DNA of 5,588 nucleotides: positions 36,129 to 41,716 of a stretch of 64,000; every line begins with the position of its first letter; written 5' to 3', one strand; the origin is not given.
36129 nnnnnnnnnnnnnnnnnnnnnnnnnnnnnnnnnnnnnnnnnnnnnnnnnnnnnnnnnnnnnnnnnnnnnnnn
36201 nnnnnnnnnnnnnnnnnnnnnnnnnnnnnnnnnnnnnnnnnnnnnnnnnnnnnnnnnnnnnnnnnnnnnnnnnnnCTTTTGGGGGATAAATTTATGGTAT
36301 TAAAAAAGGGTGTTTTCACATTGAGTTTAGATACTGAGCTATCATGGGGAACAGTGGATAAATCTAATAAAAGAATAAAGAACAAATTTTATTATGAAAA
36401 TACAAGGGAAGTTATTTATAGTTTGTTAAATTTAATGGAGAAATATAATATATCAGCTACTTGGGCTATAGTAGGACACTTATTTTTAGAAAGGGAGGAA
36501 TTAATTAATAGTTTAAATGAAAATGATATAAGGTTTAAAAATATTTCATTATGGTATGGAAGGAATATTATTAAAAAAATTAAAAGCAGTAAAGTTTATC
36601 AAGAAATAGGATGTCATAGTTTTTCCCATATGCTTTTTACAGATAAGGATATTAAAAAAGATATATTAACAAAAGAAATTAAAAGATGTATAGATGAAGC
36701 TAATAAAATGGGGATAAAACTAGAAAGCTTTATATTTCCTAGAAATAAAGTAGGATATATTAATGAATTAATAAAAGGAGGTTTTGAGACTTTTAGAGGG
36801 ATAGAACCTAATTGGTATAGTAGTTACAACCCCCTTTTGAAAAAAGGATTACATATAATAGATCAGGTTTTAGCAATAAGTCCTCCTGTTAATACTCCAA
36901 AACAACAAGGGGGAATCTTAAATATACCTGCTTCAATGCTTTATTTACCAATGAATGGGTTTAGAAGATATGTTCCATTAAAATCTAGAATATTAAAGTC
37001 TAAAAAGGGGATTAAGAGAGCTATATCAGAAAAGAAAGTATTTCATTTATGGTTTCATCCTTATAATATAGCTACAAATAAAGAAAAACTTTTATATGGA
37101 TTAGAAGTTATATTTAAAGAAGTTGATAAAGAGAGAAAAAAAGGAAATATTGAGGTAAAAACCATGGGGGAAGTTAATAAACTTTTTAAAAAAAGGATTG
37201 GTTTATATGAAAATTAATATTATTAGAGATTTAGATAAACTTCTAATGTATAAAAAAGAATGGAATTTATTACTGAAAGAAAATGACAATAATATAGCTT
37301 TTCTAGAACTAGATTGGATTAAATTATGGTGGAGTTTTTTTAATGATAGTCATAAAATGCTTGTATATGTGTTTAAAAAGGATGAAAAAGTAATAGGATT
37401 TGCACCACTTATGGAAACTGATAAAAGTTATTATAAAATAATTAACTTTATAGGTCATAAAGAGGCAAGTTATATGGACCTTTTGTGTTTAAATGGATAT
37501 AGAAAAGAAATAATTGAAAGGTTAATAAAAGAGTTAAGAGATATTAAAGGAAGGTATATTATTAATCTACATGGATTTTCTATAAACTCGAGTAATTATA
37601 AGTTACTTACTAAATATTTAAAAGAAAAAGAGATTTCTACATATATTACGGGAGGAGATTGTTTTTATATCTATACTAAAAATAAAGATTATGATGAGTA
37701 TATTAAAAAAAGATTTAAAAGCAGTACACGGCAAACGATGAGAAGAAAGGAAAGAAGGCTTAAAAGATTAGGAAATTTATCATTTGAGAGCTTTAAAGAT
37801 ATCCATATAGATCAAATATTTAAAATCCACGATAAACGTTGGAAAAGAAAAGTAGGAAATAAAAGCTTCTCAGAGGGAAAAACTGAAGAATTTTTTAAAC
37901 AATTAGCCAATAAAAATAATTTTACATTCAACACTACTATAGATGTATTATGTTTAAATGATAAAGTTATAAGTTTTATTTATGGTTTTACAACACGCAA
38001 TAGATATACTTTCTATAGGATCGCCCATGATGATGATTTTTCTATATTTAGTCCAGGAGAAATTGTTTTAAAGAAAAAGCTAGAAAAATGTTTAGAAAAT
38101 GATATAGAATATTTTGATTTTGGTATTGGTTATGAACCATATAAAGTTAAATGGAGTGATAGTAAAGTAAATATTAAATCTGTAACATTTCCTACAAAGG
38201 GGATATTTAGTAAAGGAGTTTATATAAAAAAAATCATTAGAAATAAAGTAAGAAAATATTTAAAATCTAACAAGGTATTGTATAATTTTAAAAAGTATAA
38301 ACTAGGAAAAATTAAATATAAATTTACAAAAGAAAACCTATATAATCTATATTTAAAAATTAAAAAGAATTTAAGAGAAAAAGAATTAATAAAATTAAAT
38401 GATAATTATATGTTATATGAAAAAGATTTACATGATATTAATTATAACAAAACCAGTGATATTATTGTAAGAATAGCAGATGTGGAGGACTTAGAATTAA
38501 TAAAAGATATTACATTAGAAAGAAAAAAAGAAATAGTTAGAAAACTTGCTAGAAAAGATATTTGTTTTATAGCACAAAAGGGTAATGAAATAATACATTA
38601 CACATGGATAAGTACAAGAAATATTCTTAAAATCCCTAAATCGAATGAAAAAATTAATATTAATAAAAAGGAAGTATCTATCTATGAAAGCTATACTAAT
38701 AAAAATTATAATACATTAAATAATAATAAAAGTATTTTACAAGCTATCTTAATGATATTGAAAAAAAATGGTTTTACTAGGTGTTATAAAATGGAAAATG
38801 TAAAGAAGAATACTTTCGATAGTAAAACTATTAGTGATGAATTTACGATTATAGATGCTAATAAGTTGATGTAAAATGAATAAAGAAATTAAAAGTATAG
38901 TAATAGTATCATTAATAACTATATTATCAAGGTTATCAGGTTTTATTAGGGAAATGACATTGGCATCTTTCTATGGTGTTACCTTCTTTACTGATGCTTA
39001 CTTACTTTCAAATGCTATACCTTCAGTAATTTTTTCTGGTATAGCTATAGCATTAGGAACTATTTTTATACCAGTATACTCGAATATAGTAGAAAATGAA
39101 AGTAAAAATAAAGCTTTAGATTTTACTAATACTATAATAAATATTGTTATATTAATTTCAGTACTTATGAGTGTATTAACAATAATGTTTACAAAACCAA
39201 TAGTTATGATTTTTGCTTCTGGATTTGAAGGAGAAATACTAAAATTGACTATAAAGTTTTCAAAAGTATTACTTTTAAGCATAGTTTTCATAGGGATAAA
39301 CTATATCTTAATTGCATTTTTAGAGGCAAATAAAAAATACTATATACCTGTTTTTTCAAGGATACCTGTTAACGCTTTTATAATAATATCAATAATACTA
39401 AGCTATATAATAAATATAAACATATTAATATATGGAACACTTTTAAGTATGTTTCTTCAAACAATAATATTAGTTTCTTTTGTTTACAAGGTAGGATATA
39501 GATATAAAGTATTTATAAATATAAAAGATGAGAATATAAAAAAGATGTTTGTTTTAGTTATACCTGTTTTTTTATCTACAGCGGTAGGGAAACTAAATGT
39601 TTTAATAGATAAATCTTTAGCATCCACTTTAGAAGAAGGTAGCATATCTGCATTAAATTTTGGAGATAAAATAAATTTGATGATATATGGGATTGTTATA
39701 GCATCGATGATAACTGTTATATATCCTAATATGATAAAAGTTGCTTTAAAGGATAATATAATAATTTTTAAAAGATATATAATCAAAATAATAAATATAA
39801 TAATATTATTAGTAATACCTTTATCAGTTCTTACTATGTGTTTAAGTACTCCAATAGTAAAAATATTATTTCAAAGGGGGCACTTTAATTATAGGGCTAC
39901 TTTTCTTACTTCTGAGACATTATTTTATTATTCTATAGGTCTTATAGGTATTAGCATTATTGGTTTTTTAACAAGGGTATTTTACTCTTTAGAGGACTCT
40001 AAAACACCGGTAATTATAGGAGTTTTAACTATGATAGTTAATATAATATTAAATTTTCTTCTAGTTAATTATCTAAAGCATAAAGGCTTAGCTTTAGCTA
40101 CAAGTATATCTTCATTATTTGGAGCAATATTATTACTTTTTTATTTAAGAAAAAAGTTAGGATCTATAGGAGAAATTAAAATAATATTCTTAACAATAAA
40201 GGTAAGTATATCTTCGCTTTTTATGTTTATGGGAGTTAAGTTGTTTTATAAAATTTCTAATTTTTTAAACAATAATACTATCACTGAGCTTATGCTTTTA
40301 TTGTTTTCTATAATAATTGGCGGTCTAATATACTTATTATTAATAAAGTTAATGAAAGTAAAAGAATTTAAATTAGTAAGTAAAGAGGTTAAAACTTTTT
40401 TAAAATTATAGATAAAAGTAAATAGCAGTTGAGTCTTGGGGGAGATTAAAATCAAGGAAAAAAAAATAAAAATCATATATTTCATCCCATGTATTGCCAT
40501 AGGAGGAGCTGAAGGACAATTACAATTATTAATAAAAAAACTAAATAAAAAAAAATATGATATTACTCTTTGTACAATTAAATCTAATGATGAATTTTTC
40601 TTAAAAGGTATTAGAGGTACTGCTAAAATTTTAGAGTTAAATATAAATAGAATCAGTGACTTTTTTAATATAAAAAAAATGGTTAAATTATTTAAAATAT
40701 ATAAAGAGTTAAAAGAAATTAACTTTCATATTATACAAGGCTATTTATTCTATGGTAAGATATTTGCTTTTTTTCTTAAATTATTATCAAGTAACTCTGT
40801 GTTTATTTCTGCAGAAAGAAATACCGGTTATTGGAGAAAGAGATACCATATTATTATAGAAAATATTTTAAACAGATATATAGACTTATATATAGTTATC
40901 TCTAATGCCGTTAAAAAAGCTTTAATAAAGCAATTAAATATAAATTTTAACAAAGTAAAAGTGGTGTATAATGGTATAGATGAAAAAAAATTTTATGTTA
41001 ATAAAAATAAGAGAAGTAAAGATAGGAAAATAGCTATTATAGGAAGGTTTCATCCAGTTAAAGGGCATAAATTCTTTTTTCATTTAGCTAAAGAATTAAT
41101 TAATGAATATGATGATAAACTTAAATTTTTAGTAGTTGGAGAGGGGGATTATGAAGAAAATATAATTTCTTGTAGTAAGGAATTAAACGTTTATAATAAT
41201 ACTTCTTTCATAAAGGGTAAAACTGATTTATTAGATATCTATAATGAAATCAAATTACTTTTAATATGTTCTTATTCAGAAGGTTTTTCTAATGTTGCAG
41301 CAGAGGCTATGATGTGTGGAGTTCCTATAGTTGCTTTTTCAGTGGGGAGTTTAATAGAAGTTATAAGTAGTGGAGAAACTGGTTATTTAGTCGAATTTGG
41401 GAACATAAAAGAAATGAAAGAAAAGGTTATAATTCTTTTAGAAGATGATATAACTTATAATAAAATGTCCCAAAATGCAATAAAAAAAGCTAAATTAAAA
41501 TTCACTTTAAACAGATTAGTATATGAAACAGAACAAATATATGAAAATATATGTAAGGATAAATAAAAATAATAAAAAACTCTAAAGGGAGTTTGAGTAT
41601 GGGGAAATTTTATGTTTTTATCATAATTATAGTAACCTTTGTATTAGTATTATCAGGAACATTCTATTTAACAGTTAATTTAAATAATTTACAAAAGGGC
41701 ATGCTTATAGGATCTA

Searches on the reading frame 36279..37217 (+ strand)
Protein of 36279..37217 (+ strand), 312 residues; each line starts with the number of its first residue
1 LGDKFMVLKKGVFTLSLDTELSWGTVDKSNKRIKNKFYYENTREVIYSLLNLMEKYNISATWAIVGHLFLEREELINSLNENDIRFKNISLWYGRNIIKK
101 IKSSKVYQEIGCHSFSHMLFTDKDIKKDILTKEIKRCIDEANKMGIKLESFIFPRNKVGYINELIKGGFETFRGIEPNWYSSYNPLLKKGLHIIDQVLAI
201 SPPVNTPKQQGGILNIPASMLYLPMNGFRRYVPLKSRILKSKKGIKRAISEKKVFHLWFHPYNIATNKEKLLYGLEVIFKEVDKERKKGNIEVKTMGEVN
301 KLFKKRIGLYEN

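Call 42: search_protein_families(library=pfam, proteins=[window:36279-37217:+], max_evalue=0.00001)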
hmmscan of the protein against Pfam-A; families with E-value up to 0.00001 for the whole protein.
window:36279-37217:+ (312 aa): 0 families

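Call 60: search_protein_families(library=pfam, proteins=[window:36279-37217:+], max_evalue=1)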
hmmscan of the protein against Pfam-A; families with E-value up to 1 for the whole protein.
window:36279-37217:+ (312 aa): 2 families
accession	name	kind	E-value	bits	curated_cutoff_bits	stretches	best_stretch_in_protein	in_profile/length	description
PF01522.26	Polysacc_deac_1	-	2.8e-05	24.5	23.1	1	44-145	19-95/124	Polysaccharide deacetylase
PF22537.1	WbmS-like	-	0.19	12.1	27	0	44-65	11-32/186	Polysaccharide deacetylase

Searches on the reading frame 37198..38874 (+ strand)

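Call 42: search_protein_families(library=pfam, proteins=[window:37198-38874:+], max_evalue=0.00001)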
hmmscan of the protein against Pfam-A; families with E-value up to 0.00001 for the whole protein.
window:37198-38874:+ (558 aa): 1 family
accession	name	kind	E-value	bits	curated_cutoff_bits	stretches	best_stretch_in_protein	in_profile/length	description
PF13480.13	Acetyltransf_6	-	5.8e-25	88.5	22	1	175-316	1-142/143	Acetyltransferase (GNAT) domain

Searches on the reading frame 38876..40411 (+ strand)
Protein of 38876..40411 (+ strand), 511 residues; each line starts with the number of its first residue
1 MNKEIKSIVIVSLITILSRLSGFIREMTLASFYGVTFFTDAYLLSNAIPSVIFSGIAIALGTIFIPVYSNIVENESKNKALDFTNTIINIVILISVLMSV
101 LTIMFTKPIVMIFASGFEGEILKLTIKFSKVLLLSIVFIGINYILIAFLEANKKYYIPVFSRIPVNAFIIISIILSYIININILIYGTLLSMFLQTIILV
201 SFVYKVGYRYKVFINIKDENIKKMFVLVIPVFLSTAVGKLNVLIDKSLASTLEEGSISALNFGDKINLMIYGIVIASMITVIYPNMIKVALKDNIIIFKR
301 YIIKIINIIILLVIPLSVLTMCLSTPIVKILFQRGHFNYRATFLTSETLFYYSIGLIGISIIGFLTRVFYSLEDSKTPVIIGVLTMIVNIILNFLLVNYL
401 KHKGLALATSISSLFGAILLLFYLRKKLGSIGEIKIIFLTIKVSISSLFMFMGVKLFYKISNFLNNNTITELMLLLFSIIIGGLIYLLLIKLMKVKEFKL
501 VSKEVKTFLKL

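Call 42: search_protein_families(library=pfam, proteins=[window:38876-40411:+], max_evalue=0.00001)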
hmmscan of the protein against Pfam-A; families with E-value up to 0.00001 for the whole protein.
window:38876-40411:+ (511 aa): 2 families
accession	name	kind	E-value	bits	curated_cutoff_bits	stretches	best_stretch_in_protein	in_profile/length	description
PF03023.19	MurJ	-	1e-77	262.2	27.4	1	30-474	2-447/451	Lipid II flippase MurJ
PF01554.23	MatE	-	4.1e-06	27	24.9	0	40-178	29-161/161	MatE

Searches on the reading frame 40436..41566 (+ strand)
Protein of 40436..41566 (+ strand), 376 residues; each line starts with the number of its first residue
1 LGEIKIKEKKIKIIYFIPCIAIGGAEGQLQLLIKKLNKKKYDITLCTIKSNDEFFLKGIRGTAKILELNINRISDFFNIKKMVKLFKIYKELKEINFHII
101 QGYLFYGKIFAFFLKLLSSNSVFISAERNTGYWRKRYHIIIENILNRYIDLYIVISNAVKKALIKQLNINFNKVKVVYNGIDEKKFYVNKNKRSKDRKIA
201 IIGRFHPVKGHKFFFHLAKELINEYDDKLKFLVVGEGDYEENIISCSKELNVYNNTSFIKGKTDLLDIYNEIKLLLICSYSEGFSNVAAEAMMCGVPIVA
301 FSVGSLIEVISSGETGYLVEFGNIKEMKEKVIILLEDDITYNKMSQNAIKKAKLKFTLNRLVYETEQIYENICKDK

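Call 42: search_protein_families(library=pfam, proteins=[window:40436-41566:+], max_evalue=0.00001)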
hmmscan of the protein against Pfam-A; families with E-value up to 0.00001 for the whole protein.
window:40436-41566:+ (376 aa): 4 families
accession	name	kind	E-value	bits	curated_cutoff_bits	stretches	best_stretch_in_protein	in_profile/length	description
PF00534.26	Glycos_transf_1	-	3.7e-35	121.4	26.4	1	189-350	8-171/172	Glycosyl transferases group 1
PF13692.12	Glyco_trans_1_4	-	4.8e-28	98.6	27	1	197-337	2-142/142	Glycosyl transferases group 1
PF13439.12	Glyco_transf_4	-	4.3e-12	46.8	28.5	1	22-184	1-169/170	Glycosyltransferase Family 4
PF20706.3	GT4-conflict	-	3.3e-06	26.8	26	1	177-300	177-310/385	Family 4 Glycosyltransferase in conflict systems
